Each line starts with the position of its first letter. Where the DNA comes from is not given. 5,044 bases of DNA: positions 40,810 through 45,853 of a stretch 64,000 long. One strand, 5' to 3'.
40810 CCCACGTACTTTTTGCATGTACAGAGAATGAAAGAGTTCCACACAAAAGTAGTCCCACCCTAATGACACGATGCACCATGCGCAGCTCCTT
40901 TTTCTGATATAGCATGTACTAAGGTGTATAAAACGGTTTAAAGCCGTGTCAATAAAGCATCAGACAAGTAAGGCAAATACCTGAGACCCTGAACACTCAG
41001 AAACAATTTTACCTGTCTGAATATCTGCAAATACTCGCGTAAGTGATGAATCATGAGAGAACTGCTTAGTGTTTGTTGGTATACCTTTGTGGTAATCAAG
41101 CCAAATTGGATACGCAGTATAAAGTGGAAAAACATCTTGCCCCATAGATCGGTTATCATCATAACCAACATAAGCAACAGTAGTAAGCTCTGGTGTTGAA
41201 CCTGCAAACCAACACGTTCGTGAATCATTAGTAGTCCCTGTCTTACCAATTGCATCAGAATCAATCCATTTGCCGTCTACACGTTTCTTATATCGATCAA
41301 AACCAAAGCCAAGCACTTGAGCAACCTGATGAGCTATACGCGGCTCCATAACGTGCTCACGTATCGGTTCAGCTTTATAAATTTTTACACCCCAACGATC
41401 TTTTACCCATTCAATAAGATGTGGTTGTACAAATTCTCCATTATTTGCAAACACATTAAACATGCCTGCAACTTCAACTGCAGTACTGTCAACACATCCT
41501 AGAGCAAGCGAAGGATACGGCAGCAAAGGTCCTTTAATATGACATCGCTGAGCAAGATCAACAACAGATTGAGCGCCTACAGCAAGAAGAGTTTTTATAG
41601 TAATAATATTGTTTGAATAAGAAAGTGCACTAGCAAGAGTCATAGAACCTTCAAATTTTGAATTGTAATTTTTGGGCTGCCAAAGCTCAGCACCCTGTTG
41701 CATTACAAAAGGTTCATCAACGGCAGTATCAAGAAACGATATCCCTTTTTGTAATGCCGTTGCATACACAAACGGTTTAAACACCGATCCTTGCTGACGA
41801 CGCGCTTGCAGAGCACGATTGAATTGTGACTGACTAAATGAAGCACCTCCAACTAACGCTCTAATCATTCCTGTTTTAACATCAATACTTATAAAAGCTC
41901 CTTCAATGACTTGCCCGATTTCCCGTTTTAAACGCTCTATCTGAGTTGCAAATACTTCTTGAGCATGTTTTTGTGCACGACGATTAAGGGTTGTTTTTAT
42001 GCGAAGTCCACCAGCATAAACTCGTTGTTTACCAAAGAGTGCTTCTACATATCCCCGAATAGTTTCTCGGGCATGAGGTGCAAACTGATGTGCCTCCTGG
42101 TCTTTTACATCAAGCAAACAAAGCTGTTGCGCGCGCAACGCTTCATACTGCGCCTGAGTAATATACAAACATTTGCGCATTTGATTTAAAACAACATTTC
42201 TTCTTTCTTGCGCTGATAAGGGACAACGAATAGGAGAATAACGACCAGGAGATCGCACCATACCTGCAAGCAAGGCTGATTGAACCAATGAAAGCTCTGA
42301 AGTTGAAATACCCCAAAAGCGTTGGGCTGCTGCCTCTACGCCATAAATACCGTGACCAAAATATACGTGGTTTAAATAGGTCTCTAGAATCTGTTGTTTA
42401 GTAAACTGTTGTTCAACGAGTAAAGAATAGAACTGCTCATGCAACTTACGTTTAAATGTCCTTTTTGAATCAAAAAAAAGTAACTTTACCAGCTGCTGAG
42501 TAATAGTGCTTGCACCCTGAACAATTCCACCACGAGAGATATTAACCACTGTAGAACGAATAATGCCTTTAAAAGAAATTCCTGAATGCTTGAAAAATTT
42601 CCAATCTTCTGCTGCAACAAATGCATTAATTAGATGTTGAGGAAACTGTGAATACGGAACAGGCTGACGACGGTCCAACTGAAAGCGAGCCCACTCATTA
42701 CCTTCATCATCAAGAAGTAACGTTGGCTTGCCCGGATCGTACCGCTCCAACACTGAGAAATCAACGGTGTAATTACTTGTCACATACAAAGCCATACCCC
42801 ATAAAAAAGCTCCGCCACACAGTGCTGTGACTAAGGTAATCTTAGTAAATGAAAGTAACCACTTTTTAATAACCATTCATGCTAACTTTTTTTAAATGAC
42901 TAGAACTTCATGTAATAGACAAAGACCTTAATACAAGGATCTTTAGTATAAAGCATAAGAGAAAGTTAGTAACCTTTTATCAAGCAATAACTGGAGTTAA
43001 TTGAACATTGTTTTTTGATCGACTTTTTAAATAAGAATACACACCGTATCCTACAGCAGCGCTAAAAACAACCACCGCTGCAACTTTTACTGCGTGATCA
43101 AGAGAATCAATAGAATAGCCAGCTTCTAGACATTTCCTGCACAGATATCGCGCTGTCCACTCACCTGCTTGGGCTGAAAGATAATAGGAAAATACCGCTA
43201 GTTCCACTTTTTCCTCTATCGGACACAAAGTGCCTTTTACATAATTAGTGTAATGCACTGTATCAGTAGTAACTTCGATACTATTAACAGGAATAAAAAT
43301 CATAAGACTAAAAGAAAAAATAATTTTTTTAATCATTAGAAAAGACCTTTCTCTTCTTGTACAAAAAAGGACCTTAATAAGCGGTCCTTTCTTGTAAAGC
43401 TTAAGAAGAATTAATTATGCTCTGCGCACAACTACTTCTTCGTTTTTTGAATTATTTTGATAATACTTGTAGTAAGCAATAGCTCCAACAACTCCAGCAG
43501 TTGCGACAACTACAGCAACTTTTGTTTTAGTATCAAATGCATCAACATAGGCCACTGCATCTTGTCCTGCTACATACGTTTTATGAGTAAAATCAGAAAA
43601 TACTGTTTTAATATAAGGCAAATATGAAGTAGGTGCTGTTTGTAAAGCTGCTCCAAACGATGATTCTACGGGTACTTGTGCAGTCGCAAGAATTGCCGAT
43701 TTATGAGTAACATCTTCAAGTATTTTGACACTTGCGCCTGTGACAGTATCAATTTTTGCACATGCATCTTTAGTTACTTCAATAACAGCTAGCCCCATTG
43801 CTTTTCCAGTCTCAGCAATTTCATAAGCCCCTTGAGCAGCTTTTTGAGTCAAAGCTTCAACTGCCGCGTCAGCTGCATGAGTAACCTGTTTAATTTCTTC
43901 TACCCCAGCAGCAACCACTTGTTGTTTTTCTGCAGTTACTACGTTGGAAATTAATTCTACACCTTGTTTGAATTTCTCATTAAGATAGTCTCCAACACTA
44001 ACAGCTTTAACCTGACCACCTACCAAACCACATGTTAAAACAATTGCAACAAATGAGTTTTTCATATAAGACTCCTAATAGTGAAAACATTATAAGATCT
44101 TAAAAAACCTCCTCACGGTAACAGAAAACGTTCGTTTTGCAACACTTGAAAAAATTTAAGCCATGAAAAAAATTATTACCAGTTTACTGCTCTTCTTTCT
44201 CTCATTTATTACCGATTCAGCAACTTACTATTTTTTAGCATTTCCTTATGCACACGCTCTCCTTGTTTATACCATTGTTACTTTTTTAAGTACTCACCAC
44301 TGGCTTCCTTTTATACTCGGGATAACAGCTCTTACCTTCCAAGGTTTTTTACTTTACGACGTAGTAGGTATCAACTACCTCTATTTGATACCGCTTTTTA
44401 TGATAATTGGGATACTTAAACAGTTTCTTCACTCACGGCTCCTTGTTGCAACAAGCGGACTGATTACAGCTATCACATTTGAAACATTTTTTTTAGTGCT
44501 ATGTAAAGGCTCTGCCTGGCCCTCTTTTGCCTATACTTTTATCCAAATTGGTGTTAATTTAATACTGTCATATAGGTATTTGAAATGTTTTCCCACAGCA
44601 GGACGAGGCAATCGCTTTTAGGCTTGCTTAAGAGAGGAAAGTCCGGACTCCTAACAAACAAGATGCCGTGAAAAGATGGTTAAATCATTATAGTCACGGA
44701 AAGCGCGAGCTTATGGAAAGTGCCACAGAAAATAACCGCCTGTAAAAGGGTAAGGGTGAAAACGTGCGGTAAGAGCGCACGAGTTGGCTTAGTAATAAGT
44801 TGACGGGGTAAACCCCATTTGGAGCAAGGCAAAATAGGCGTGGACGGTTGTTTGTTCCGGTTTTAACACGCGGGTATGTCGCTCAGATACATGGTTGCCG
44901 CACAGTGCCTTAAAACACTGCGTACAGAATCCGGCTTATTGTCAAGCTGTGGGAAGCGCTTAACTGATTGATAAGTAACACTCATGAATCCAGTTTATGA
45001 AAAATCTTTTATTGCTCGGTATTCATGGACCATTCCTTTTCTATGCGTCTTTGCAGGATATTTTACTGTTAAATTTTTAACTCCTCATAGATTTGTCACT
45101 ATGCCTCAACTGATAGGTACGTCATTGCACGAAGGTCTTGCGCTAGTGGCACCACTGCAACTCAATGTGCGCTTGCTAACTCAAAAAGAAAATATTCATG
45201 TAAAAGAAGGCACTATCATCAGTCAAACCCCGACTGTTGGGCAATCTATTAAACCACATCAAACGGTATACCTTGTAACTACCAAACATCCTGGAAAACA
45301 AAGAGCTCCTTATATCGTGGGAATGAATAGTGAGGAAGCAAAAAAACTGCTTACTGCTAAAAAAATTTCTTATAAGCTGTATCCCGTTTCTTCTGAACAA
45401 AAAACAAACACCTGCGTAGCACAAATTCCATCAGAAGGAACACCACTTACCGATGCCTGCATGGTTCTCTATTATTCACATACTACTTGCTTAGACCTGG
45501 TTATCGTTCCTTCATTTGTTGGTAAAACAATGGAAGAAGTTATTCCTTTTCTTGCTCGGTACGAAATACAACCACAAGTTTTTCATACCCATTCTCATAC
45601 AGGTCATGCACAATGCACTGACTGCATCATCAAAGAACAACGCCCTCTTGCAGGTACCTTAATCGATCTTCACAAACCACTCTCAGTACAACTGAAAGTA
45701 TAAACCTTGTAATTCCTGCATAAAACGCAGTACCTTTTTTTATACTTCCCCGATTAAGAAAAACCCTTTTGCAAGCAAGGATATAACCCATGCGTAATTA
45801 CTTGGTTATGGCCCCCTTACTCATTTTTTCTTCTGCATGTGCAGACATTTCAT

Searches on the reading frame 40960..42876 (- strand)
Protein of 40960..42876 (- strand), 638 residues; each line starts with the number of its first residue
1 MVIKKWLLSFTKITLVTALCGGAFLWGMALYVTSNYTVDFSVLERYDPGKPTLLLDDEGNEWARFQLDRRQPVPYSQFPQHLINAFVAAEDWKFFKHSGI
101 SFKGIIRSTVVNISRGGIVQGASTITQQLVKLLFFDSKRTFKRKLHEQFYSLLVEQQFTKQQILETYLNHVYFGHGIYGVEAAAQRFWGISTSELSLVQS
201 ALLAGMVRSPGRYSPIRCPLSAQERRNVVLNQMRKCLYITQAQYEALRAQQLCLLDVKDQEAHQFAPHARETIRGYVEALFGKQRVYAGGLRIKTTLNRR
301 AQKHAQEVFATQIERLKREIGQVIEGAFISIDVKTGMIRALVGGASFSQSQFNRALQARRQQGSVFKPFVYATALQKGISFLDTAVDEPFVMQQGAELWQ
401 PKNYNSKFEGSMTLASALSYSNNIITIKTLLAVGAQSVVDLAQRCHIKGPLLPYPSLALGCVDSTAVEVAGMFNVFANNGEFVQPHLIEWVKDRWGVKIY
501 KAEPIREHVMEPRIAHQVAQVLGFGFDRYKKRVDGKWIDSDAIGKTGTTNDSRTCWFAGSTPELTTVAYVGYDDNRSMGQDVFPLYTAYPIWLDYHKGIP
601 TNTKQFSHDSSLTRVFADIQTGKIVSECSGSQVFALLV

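Call 66: search_protein_families(library=pfam, proteins=[window:40960-42876:-], max_evalue=0.001)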
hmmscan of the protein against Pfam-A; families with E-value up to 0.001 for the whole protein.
window:40960-42876:- (638 aa): 2 families
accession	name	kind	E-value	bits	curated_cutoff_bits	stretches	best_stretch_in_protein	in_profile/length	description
PF00912.28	Transgly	-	5e-62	208.9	27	1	62-233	5-177/178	Transglycosylase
PF00905.27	Transpeptidase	-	5.3e-25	88.7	22.1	2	326-446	1-127/299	Penicillin binding protein transpeptidase domain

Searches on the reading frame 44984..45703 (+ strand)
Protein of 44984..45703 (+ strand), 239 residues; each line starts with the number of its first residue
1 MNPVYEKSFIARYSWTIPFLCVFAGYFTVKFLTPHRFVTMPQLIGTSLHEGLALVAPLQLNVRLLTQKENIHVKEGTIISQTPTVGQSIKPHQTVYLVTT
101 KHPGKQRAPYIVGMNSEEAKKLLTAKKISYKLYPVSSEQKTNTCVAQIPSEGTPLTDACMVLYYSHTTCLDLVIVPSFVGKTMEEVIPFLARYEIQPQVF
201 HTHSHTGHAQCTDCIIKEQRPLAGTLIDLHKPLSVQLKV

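Call 66: search_protein_families(library=pfam, proteins=[window:44984-45703:+], max_evalue=0.001)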
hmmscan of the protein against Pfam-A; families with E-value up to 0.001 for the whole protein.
window:44984-45703:+ (239 aa): 1 family
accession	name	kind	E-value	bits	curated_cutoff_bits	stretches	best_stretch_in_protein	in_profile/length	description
PF03793.24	PASTA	-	2.5e-20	72.6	23.2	2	38-99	1-62/64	PASTA domain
